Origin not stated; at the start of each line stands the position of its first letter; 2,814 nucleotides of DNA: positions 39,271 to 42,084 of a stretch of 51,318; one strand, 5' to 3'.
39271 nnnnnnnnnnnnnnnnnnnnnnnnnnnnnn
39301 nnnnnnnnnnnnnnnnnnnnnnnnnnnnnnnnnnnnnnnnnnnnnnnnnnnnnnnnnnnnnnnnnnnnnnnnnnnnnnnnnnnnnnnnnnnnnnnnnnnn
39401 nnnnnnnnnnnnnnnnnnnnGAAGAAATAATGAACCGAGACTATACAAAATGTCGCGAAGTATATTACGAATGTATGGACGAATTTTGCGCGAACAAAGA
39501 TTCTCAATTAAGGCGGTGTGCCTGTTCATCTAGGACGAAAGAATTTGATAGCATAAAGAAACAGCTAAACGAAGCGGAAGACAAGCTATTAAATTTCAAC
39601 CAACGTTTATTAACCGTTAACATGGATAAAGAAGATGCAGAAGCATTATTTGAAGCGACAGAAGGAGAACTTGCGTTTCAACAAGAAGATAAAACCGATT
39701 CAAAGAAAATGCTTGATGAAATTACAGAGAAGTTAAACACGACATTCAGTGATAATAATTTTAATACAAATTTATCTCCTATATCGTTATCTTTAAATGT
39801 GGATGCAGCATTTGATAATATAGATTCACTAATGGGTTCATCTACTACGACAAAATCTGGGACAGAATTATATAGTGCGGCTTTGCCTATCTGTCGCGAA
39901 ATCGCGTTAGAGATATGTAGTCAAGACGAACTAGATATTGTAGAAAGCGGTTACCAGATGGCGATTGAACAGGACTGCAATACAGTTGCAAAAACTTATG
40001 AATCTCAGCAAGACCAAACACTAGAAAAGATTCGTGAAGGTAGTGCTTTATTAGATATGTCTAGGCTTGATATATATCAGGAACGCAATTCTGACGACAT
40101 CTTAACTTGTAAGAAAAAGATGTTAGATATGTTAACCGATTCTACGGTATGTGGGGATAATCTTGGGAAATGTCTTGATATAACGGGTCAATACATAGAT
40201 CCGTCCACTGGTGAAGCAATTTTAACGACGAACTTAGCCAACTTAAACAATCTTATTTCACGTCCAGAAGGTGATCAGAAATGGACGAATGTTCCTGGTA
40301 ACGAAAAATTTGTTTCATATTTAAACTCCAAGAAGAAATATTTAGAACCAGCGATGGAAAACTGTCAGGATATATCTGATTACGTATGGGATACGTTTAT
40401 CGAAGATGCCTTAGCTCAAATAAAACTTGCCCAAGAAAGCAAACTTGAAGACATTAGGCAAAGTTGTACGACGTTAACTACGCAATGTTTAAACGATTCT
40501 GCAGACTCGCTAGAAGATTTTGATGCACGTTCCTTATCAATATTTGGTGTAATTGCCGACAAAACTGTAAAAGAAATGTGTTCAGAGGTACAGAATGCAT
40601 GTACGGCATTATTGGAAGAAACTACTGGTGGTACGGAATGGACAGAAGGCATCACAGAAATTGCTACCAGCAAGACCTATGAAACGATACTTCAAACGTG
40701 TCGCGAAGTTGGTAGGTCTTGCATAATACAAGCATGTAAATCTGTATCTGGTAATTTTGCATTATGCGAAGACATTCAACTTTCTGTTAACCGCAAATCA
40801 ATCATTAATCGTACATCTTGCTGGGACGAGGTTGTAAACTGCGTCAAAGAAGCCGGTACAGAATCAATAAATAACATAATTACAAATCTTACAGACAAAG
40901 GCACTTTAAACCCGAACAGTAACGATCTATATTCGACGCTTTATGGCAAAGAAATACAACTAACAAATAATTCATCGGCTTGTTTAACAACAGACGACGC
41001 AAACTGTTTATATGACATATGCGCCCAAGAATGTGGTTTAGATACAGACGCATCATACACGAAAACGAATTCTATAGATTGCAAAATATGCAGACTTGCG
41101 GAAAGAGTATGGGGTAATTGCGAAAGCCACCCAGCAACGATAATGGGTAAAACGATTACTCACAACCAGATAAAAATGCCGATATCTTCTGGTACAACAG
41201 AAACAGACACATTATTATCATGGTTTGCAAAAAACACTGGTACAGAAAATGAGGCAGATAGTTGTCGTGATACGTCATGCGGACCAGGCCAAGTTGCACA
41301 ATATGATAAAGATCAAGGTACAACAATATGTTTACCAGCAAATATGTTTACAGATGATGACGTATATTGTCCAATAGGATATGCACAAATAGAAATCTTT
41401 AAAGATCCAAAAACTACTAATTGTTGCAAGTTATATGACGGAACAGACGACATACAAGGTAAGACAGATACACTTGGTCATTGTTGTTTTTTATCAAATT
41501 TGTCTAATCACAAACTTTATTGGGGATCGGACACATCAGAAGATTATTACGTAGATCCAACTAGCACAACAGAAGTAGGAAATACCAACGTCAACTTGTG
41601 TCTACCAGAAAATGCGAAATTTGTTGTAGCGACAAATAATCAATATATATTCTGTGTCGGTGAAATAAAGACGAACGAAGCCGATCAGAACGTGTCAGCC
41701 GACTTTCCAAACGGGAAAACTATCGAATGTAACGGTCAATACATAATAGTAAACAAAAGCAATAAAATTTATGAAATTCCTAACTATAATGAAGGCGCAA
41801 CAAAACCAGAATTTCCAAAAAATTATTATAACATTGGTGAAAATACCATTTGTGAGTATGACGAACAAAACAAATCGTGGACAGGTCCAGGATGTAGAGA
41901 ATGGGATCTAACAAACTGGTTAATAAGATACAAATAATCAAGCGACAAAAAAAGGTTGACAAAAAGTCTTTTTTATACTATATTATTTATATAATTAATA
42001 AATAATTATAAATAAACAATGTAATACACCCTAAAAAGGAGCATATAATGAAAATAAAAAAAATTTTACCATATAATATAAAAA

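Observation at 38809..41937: Giant Cys-rich secreted protein defining an unplaced family signature shared with the 3759-4757 ORF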

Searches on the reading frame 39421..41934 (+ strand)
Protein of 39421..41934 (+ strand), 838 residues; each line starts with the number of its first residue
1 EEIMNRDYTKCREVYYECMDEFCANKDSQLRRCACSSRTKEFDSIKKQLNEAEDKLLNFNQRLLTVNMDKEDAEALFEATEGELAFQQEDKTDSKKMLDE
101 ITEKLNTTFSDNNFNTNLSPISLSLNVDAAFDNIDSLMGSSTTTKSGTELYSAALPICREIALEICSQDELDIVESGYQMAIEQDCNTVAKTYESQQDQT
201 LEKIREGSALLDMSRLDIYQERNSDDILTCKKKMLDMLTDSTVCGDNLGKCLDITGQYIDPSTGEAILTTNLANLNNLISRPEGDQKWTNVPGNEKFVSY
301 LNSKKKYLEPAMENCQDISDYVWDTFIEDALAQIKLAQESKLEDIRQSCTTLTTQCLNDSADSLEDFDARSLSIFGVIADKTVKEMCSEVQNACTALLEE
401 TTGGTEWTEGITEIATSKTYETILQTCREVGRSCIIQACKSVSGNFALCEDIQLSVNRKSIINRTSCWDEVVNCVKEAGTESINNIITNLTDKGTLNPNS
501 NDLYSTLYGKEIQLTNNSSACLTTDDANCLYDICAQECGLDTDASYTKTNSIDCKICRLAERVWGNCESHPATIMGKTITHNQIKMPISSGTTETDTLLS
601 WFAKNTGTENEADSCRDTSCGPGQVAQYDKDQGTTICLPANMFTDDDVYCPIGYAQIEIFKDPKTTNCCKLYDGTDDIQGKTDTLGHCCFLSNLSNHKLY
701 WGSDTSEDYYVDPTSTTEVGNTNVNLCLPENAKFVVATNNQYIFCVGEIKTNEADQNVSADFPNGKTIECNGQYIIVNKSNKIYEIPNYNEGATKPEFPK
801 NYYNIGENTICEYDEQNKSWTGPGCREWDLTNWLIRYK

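Call 11: find_homologous_proteins(query=window:39421-41934:+, max_evalue=0.01)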
Query seq(838 aa) (838 aa): 900 proteins with E <= 0.01 among 8000 candidates; the best 120 are listed.
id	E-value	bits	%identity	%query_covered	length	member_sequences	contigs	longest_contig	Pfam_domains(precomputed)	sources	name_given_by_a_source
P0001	0.0e+0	1918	100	100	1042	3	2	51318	-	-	-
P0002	0.0e+0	1140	63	100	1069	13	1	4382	-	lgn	-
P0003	0.0e+0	1128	62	100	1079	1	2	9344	-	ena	-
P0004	0.0e+0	1117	61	100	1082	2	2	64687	-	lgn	-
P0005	0.0e+0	1115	62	100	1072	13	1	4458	-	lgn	-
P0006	0.0e+0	1112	61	100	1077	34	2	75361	-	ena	-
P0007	0.0e+0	1111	64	93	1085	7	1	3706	-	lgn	-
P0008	0.0e+0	1109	61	100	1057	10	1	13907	-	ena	-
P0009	0.0e+0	1089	60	100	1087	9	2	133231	-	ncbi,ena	-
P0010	0.0e+0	1086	61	100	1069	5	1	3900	-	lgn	-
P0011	0.0e+0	1081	59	100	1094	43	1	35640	-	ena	-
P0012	0.0e+0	1077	59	100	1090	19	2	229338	-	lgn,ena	-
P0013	0.0e+0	1075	59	100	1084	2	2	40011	-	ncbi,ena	-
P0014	0.0e+0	1071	61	97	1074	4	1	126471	-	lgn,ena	-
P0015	0.0e+0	1071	59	100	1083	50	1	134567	-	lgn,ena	-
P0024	0.0e+0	1060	62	96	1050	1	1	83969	-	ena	-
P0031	0.0e+0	1042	59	98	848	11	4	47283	-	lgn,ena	-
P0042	0.0e+0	1022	56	99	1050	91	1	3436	-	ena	-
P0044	0.0e+0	1020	58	96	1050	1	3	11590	-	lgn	-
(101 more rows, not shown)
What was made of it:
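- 38809..41937 (+): Large family member (1042 aa from the MKGIK start; 1050 aa from the upstream ATG at 38785). 42 Cys in the folded part. More than 900 homologues; the 120 best listed are 51-70% identical, nearly all over 92% or more of the query (call 11).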

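Call 24: search_solved_structures(query=A1, max_evalue=1)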
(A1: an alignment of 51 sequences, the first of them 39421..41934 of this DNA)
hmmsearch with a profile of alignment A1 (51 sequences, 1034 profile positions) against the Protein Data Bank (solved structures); distinct sequences matched with E-value up to 1: 0.

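Call 25: find_related_loci(query=A1, collection=genome_contigs, flank=10000)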
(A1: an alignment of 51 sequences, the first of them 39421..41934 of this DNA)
Query A1 (838 aa) in genome_contigs; peptide patterns used: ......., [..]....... (x = any residue, [..] = any of these).
598 stretches matched a pattern (row limit reached: there are more); 291 encode a relative of the query (tblastn E <= 1e-3); the best 80 are kept; 80 distinct loci.
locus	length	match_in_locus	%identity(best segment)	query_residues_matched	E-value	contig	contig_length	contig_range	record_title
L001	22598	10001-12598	63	1-837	0e+0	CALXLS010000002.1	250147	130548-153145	MAG: uncultured Alphaproteobacteria bacterium isolate BRZ_DL__bin85 genome assembly, contig: BRZ_DL__NODE_35_length_2501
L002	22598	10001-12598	62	1-837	0e+0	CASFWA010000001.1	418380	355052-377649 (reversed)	uncultured proteobacterium isolate A86_L4_360360_idba_bin.28 genome assembly, contig: A86_L4_360360_idba_bin.28.fa_scaff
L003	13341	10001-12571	61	1-837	0e+0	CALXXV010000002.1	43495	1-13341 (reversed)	MAG: uncultured Alphaproteobacteria bacterium isolate E08__bin46 genome assembly, contig: E08__k127_7808958, whole genom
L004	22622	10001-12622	60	1-837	0e+0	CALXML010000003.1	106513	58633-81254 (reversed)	MAG: uncultured Alphaproteobacteria bacterium isolate BRZ_KL__bin36 genome assembly, contig: BRZ_KL__NODE_141_length_106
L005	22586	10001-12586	62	3-838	0e+0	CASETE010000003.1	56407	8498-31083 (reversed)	uncultured proteobacterium isolate SI.O98.metabat-bins.90 genome assembly, contig: SI.O98.metabat-bins.90.fa_k141_37988,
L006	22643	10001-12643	59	1-836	0e+0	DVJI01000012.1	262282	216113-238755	MAG TPA_asm: Candidatus Enterousia intestinigallinarum isolate ChiGjej3B3-5194 ChiGjej3B3M5__C728095_L262282_SRR6323341,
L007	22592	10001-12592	61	1-836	0e+0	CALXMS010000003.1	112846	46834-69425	MAG: uncultured Alphaproteobacteria bacterium isolate BRZ_MB__bin43 genome assembly, contig: BRZ_MB__NODE_300_length_112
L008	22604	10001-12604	58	1-837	0e+0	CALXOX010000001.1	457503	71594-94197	MAG: uncultured Alphaproteobacteria bacterium isolate BRZ_MD__bin1 genome assembly, contig: BRZ_MD__NODE_4_length_457503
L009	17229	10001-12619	59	1-837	0e+0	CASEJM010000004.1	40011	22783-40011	uncultured proteobacterium isolate Batch3_idba_bin.193 genome assembly, contig: Batch3_idba_bin.193.fa_k87_1139185, whol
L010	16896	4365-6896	60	2-837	0e+0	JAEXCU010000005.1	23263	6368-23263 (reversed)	MAG: Proteobacteria bacterium isolate OH_HBB_125 k127_1222009, whole genome shotgun sequence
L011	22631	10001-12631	59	1-837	0e+0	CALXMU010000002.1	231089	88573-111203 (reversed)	MAG: uncultured Alphaproteobacteria bacterium isolate BRZ_MD__bin57 genome assembly, contig: BRZ_MD__NODE_45_length_2310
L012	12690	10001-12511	60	1-812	0e+0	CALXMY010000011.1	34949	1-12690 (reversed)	MAG: uncultured Alphaproteobacteria bacterium isolate BRZ_RP__bin67 genome assembly, contig: BRZ_RP__NODE_1653_length_34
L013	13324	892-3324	62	1-804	0e+0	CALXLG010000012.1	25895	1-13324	MAG: uncultured Alphaproteobacteria bacterium isolate BRZ_FN__bin24 genome assembly, contig: BRZ_FN__NODE_2246_length_25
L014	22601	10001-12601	60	1-836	0e+0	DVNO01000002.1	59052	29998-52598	MAG TPA_asm: Candidatus Enterousia avicola isolate CHK136-897 CHK136__C18508_L59052_ERR2241905, whole genome shotgun seq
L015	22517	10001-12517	58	1-796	0e+0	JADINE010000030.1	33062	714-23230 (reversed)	MAG: Candidatus Enterousia excrementavium isolate B1-16210 B1M03__C265001_L33062_SRR9113712, whole genome shotgun sequen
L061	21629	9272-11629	53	4-817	0e+0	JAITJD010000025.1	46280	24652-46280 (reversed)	MAG: Rickettsiales bacterium isolate Pcl387_bin15 k119_1692978, whole genome shotgun sequence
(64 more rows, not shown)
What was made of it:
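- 38809..41937 (+): At least 291 species genomes encode it (call 25).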

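Call 35: predict_structure(alignment_id=A1)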
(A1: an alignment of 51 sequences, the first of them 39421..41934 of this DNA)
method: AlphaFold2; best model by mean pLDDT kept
length: 838 residues; sequences in the alignment: 51
mean_pLDDT: 64.0   pTM: 0.42
mean pLDDT of the five models: 64.0, 63.0, 61.9, 61.5, 58.9
residues with pLDDT >= 90: 65; 70-90: 300; 50-70: 206; < 50: 267
segments of 3 or more residues with pLDDT < 50: 1-5, 25-34, 36-43, 63-65, 67-69, 71-92, 103-146, 209-275, 308-311, 313-319, 336-413
pLDDT, mean of each block of 10 residues (from residue 1): 53 74 51 44 51 54 45 45 43 50 41 26 26 28 48 73 76 71 57 52 55 44 44 43 38 40 38 48 55 63 54 48 54 49 43 39 38 37 42 42 37 59 84 83 64 69 84 88 86 85 87 74 72 89 83 93 90 68 83 75 86 76 69 72 86 90 90 82 91 81 67 64 85 83 86 63 69 85 79 62 85 86 86 87
secondary structure, 60 per line:
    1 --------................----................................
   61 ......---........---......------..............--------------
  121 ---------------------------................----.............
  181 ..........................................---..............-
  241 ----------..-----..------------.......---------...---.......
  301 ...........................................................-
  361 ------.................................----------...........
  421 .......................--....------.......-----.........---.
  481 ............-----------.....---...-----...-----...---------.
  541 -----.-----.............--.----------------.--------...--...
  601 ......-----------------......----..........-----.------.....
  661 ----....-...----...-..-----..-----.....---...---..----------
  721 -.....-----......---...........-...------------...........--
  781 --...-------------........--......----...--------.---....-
elements in order (helices of 4 or more, strands of 3 or more residues): H9-24 H29-66 H70-77 H81-86 H93-106 H148-163 H168-222 H226-239 H272-278 H294-359 H367-399 H410-443 H446-449 H456-462 H468-476 H480-492 H504-508 E512-514 E528-530 H552-564 H598-606 E624-629 E634-639 E656-660 E665-668 E670-672 E677-679 E695-699 E722-726 E732-737 E741-751 E768-778 E783-785 E799-806 E809-814 E819-821 E834-837
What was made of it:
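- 40771..41934 (+): Variable Cys-rich C-terminal half ('head'). Helical to about core 510, beta-rich from about 620 to 838. Contains SCGPG (41275-41289) and CPIGY (41368-41382). AF2 pLDDT 70-90 for this part (call 35).
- On Autotransporter / two-partner secretion passenger (type V): No barrel appears in the AF2 secondary structure (call 35).
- Tried and rejected: It gave pLDDT about 45 for the helical half (call 35).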

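Call 39: fold_search(model_id=the predicted structure, library=pdb)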
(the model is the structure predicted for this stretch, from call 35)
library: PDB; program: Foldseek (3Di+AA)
matches with E <= 10: 235; with E <= 0.001: 0
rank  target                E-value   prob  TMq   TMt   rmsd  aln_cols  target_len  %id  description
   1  9bc9_A                1.5e-02  0.25  0.06  0.11  18.3       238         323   10  Structure of KLHDC2 bound to SJ10278 (released 2024-11-06)
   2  8ebm_B                1.7e-02  0.21  0.06  0.11  18.4       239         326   10  Structure of KLHDC2 substrate binding domain bound to KLHDC2's C-degron mimic (released 2023-02-22)
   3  8ebn_A                2.6e-02  0.18  0.05  0.10  18.5       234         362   12  Structure of KLHDC2-EloB/C tetrameric assembly (released 2023-02-22)
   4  6hrl_A                2.8e-02  0.15  0.06  0.13  17.1       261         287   13  Crystal structure of the Kelch domain of human KLHL17 (released 2018-10-17)
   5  8ebm_A                4.3e-02  0.20  0.06  0.11  18.1       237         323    9  Structure of KLHDC2 substrate binding domain bound to KLHDC2's C-degron mimic (released 2023-02-22)
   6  8sgf_A                4.6e-02  0.18  0.06  0.12  18.2       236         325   12  KLHDC2 Kelch Domain with KLHDC2 c-terminal peptide bound (released 2024-01-03)
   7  6v7o_A                4.6e-02  0.15  0.05  0.11  17.9       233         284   10  Structural Elucidation of Peptide Binding to KLHL-12, a Substrate Specific Adapter Protein in a Cul3-Ring E3 Ligase Co (released 2020-02-19)
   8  8oio_C                5.4e-02  0.14  0.05  0.11  17.8       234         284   10  Crystal structure of the kelch domain of human KLHL12 in complex with PLEKHA4 peptide (released 2024-04-03)
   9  8sge_A                5.7e-02  0.20  0.06  0.11  18.1       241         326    9  KLHDC2 Kelch Domain with ligand KDRLKZ-1 (released 2024-01-03)
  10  4l7b_A                5.7e-02  0.16  0.05  0.12  18.9       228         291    9  Structure of keap1 kelch domain with (1S,2R)-2-{[(1S)-1-[(1,3-dioxo-1,3-dihydro-2H-isoindol-2-yl)methyl]-3,4-dihydrois (released 2014-02-19)
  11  8uxs_A                5.7e-02  0.15  0.05  0.11  18.2       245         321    8  KLHDC2 ubiquitin ligase in complex with a novel small-molecule (released 2024-07-10)
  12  6do3_B                6.0e-02  0.16  0.06  0.12  17.8       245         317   10  KLHDC2 ubiquitin ligase in complex with SelK C-end degron (released 2018-12-19)
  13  8uxs_B                6.4e-02  0.15  0.05  0.11  18.2       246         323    8  KLHDC2 ubiquitin ligase in complex with a novel small-molecule (released 2024-07-10)
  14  8sh2_D                6.7e-02  0.11  0.06  0.10  20.9       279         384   10  KLHDC2 in complex with EloB and EloC (released 2024-01-03)
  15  9dtg_B                7.1e-02  0.13  0.07  0.10  19.9       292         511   10  The cryo-EM structure of apo KBTBD4 (released 2024-11-27)
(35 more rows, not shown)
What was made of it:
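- On Any protein of known 3-D structure: Full-length model: best Kelch E 0.015, TM about 0.1, rmsd 18 A (call 39).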

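Call 76: fold_search(model_id=the predicted structure, library=viral)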
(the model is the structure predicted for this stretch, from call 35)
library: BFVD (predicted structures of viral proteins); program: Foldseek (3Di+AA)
matches with E <= 10: 85; with E <= 0.001: 0
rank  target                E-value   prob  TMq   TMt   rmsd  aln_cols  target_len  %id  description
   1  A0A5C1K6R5            4.7e-02  0.35  0.04  0.10  15.6       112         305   12  Kelch repeat protein [Pseudomonas phage vB_PaeM_PS119XW]
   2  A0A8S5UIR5            8.6e-02  0.12  0.07  0.14  18.2       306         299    8  Uncharacterized protein [Myoviridae sp. ctu2j3]
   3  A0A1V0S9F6            2.7e-01  0.10  0.06  0.12  18.1       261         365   10  Attractin/MKLN-like beta-propeller domain-containing protein [Catovirus CTV1]
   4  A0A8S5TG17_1          4.3e-01  0.06  0.07  0.05  43.4       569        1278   11  Tail tape measure [Myoviridae sp. ctIty1]
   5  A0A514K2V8            4.5e-01  0.02  0.04  0.07  64.8       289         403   11  Uncharacterized protein [Nitrosopumilus spindle-shaped virus]
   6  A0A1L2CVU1            7.8e-01  0.06  0.06  0.14  17.3       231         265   10  Kelch-like protein [Pectobacterium phage vB_PcaM_CBB]
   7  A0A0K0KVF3            8.2e-01  0.02  0.05  0.05  24.3       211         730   13  Peptidase S74 domain-containing protein [Prochlorococcus phage P-TIM68]
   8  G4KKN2                8.7e-01  0.02  0.05  0.04  24.3       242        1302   16  (no name in the UniProt tables at hand)
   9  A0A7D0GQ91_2          1.1e+00  0.02  0.06  0.06  18.2       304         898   10  (no name in the UniProt tables at hand)
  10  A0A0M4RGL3            1.2e+00  0.08  0.06  0.19  14.9       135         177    9  Truncated POZ/BTB kelch domain protein [Vaccinia virus]
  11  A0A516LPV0            1.4e+00  0.01  0.04  0.07  38.0       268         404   10  (no name in the UniProt tables at hand)
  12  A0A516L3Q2            1.4e+00  0.01  0.05  0.05  31.0       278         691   13  (no name in the UniProt tables at hand)
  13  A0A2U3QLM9            1.5e+00  0.08  0.03  0.19  12.4        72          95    8  CPXV013 protein [Cowpox virus]
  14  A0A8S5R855            1.5e+00  0.02  0.07  0.08  17.2       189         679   12  Uncharacterized protein [virus sp. cti5L29]
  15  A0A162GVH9            1.6e+00  0.04  0.08  0.06  43.7       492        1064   15  Uncharacterized protein [Mocis latipes granulovirus]
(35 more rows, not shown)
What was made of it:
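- On Any protein of known 3-D structure: BFVD viral library: best E 0.047 (call 76).
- Tried and rejected: This was the top hit in both the PDB and BFVD libraries, but with E 0.015-0.05, TM about 0.1 and rmsd about 18 A (calls 39, 76).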

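Call 92: search_protein_families(library=pfam, proteins=[L061:244-954:-, L061:1049-3517:-, L061:3969-6083:+, L061:5849-8584:+], max_evalue=0.05)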
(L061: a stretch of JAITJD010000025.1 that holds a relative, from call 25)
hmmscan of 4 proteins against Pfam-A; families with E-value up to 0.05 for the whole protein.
L061:244-954:- (237 aa): 0 families

L061:1049-3517:- (823 aa): 0 families

L061:3969-6083:+ (705 aa): 1 family
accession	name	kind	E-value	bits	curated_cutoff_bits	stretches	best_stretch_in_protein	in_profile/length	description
PF10439.15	Bacteriocin_IIc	-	0.0034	17.8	27.1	1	637-680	17-56/59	Bacteriocin class II with double-glycine leader peptide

L061:5849-8584:+ (912 aa): 0 families
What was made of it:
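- One paralogue has a sub-threshold Bacteriocin_IIc-like glycine-rich segment (call 92).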
